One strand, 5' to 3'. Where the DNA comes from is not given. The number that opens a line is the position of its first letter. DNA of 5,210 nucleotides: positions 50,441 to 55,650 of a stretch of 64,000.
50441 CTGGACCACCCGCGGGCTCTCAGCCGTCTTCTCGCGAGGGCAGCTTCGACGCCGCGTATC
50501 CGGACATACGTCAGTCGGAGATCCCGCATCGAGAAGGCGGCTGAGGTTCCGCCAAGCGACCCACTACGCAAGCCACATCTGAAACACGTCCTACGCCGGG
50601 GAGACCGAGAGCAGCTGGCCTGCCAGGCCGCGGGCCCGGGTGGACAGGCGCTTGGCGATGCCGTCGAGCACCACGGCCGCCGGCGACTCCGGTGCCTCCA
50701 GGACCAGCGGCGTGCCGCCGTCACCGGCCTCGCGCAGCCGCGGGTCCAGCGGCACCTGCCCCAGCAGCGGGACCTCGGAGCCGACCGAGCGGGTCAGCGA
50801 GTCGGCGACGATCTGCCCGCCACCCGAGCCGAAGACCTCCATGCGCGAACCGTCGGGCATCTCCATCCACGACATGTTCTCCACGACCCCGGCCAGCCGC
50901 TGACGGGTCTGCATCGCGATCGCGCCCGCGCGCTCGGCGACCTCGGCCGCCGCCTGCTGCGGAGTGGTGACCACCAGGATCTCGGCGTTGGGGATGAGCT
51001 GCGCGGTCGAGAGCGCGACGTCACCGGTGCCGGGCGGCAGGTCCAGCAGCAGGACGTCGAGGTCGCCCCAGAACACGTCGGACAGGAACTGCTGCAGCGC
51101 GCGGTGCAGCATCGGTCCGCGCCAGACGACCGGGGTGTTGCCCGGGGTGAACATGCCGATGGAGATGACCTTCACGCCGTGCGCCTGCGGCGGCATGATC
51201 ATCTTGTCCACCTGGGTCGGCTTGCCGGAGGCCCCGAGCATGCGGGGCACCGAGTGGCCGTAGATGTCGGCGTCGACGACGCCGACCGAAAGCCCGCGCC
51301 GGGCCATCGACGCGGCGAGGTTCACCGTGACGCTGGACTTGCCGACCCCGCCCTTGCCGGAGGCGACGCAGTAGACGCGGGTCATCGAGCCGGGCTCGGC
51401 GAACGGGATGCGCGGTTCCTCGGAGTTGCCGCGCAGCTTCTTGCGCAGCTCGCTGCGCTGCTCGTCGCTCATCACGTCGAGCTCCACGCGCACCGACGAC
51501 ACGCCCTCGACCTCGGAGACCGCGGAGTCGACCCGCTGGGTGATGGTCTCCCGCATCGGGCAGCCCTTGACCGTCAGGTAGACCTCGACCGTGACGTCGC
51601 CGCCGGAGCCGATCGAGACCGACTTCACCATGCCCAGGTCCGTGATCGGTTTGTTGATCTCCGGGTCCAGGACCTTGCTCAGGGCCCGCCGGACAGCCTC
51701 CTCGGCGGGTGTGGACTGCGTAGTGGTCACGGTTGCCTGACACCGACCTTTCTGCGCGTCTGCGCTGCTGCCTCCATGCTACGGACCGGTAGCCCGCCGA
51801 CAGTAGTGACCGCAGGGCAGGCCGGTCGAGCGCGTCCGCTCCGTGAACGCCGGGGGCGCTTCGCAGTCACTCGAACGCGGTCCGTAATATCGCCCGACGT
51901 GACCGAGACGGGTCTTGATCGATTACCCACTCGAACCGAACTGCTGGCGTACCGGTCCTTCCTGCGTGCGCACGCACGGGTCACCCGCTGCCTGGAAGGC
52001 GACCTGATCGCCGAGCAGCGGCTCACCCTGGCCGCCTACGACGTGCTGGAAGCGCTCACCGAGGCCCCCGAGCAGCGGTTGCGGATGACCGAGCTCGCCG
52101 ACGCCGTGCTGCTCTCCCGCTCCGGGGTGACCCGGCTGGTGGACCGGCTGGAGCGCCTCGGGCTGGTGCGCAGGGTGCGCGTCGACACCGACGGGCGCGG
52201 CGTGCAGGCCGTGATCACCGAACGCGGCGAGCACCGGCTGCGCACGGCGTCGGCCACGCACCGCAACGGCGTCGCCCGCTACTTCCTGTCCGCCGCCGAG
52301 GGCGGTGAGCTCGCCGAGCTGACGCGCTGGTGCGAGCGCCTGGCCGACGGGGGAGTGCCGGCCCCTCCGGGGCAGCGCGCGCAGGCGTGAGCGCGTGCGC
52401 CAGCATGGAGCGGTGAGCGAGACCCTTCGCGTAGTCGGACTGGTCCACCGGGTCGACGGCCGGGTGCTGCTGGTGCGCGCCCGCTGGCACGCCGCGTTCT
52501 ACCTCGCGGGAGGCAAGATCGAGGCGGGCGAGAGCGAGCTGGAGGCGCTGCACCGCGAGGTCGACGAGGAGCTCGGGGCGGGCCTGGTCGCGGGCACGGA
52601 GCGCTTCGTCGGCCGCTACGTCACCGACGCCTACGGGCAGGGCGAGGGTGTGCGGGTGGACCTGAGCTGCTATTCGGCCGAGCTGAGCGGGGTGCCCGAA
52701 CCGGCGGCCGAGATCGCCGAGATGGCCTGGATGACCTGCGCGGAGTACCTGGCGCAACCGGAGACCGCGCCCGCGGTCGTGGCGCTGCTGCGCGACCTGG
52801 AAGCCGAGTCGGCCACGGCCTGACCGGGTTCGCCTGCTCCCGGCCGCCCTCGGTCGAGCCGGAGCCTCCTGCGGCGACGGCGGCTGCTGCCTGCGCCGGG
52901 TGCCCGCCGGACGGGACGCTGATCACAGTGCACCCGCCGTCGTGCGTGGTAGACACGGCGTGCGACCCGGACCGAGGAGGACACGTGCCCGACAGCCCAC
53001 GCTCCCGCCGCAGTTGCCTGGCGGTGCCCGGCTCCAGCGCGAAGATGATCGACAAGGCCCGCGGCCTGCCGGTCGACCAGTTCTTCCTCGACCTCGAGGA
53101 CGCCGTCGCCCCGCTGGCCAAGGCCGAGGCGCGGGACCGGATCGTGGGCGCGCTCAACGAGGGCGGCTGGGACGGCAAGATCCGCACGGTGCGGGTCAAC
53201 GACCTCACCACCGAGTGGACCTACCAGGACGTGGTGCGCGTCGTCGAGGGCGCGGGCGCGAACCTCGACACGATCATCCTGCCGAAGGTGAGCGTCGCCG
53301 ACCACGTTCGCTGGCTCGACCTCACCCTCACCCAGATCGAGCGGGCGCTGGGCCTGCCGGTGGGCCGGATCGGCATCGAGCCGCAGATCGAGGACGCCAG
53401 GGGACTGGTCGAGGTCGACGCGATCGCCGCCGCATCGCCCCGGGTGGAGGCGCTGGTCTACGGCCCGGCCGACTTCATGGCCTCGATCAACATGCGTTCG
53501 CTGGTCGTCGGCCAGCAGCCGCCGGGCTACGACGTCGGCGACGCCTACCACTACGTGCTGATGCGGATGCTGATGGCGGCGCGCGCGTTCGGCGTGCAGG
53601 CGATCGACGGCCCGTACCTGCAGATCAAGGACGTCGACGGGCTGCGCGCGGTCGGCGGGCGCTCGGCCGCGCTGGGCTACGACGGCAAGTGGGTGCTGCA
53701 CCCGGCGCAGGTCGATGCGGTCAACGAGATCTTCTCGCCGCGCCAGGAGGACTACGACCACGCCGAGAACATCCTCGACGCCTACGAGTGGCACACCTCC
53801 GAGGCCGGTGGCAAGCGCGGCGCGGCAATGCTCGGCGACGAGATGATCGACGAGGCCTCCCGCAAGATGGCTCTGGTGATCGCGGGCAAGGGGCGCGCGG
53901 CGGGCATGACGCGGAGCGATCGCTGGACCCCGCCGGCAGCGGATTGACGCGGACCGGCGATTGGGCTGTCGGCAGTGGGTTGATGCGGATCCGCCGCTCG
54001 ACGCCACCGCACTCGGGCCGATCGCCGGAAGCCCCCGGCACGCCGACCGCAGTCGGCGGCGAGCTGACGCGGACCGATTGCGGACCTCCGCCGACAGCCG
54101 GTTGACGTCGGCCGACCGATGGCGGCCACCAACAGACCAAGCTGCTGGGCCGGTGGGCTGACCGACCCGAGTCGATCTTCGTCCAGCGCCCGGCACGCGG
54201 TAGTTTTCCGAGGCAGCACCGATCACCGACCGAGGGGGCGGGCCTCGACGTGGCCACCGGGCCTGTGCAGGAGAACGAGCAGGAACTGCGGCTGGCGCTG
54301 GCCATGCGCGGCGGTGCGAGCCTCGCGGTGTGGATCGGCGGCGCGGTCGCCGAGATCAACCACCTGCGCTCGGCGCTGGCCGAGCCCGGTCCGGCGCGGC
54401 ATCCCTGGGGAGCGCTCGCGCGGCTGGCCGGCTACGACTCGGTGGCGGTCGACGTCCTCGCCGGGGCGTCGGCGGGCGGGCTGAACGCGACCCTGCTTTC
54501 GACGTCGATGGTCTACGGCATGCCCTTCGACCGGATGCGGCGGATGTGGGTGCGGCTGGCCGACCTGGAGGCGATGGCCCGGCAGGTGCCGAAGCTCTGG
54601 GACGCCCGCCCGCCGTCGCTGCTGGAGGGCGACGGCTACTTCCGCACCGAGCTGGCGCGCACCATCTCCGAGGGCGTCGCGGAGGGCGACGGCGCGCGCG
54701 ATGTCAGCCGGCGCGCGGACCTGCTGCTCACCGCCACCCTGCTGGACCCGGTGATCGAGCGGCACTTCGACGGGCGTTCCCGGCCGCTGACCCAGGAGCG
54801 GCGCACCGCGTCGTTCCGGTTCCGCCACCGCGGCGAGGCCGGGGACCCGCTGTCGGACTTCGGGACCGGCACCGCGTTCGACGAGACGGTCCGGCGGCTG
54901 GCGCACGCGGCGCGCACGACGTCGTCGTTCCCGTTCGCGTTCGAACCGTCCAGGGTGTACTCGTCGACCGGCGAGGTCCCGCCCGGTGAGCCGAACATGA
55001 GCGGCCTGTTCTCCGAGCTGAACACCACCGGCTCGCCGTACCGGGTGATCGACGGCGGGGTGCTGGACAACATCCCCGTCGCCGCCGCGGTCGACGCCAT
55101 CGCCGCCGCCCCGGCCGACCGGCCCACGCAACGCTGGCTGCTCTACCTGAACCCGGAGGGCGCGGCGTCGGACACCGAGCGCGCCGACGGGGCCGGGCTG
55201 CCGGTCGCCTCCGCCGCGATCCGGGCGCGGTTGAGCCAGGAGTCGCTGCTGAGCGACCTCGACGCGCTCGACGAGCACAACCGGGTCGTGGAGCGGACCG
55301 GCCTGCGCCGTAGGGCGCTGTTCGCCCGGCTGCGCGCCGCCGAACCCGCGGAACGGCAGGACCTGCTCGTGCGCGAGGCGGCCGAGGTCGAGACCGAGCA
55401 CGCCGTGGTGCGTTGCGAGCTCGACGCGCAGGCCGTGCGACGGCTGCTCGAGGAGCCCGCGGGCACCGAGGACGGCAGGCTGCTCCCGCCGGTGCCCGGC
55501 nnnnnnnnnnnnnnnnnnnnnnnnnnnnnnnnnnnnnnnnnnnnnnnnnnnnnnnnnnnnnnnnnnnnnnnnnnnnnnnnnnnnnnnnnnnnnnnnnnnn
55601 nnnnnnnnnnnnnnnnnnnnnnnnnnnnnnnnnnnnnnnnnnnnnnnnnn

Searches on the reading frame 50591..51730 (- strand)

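Call 6: search_protein_families(library=pfam, proteins=[window:50591-51730:-])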
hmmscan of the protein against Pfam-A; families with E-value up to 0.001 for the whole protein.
window:50591-51730:- (379 aa): 6 families
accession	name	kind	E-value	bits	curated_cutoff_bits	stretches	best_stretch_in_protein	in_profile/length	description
PF10609.15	ParA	-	2.7e-86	289.4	27.1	1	117-362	3-245/246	NUBPL iron-transfer P-loop NTPase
PF01883.24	FeS_assembly_P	-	3.9e-17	62.7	23.5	1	10-83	1-72/73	Iron-sulfur cluster assembly protein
PF01656.29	CbiA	-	4.5e-12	46.5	25.4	1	121-339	2-122/125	CobQ/CobB/MinD/ParA nucleotide binding domain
PF13614.12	AAA_31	-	1.8e-08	35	27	1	118-156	2-40/177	AAA domain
PF09140.17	MipZ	-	5.2e-06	26.4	20.7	1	121-178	4-61/262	ATPase MipZ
PF00142.24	Fer4_NifH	-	0.00012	22.1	25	1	124-179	6-61/271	4Fe-4S iron sulfur cluster binding proteins, NifH/frxC family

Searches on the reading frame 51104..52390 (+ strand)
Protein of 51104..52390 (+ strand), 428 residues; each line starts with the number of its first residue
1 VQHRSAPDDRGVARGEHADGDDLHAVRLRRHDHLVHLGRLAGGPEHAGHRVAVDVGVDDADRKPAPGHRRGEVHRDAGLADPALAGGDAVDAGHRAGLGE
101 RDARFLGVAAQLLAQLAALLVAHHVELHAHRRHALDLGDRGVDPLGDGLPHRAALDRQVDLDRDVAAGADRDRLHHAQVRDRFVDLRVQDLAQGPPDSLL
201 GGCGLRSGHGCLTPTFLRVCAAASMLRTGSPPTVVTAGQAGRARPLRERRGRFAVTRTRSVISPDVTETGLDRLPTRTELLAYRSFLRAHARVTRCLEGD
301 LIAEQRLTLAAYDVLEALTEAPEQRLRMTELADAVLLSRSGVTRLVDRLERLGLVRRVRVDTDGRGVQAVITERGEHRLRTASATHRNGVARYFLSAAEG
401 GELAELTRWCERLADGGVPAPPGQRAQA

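Call 6: search_protein_families(library=pfam, proteins=[window:51104-52390:+])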
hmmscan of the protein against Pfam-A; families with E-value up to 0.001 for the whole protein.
window:51104-52390:+ (428 aa): 5 families
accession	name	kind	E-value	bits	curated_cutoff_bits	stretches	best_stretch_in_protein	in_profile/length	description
PF12802.13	MarR_2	-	4.5e-14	52.8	27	1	307-365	3-60/61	MarR family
PF01047.28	MarR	-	1.3e-09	38.3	24.6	1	307-367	1-59/59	MarR family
PF09339.16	HTH_IclR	-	1.8e-07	31.3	22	1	313-358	7-51/52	IclR helix-turn-helix domain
PF22381.2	Staph_reg_Sar_Rot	-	3.5e-06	27.4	27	1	304-376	9-79/85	Transcriptional regulator SarA/Rot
PF13412.12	HTH_24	-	5.3e-06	26.4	21.9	1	313-356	7-48/48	Winged helix-turn-helix DNA-binding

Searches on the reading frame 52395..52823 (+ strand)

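Call 6: search_protein_families(library=pfam, proteins=[window:52395-52823:+])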
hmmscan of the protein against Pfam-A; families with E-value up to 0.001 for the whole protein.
window:52395-52823:+ (142 aa): 1 family
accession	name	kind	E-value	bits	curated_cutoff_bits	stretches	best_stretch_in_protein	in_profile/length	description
PF00293.34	NUDIX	-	6.5e-14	52.5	21.1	1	12-124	5-123/134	NUDIX domain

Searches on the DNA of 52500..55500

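Call 7: search_rna_families(source=window, start=52500, end=55500, threshold=evalue, max_evalue=1)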
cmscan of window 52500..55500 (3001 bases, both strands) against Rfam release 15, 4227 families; matches with E-value up to 1: 0.
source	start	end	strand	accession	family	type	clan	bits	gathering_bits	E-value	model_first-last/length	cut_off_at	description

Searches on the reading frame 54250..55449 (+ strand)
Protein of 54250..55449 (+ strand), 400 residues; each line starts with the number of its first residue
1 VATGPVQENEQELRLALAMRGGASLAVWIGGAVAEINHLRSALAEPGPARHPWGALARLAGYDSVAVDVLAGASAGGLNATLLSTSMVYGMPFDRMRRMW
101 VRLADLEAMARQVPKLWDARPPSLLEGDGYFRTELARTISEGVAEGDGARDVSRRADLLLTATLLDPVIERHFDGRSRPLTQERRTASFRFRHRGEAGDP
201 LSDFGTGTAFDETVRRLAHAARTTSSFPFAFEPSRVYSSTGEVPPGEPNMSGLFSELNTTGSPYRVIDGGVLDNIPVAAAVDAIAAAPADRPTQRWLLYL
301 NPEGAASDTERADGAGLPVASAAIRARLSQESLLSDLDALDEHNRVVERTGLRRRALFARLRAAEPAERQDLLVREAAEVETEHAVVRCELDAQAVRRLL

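Call 29: find_homologous_proteins(query=window:54250-55449:+, max_evalue=1e-30)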
Query window:54250-55449:+ (400 aa): 27 proteins with E <= 1e-30 among 8000 candidates.
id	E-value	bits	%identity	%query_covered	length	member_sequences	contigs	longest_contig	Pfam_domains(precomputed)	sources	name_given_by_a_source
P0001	1.1e-159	550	64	99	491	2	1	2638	PF01734.28,PF11856.14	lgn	-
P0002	1.7e-108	381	66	67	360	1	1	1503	PF01734.28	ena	-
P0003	2.8e-96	341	60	71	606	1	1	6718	PF01734.28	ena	-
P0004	3.2e-76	275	45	90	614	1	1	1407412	PF01734.28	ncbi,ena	-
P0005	1.4e-69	253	46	86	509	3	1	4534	PF01734.28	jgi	jgi:patatin-related protein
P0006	1.2e-65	240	54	54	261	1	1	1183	PF01734.28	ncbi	-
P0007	1.1e-63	234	46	89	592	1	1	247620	PF01734.28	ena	-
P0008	1.3e-60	223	43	83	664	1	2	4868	PF01734.28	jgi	jgi:patatin-related protein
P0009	1.5e-59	220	41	98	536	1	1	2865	PF01734.28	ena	-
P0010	6.9e-58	214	43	87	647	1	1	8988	PF01734.28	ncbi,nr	ncbi:MAG: hypothetical protein GEV08_18480, partial [Acidimicrobiia bacterium]|nr:hypothetical prote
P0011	1.2e-55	207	37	100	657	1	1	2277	PF01734.28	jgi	jgi:hypothetical protein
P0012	1.8e-48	183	39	85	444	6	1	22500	PF01734.28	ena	-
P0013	4.9e-46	175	38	89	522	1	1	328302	PF01734.28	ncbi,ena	-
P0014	1.3e-43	167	39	84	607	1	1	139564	PF01734.28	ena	-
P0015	2.4e-43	167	40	72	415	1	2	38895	PF01734.28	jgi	jgi:patatin-related protein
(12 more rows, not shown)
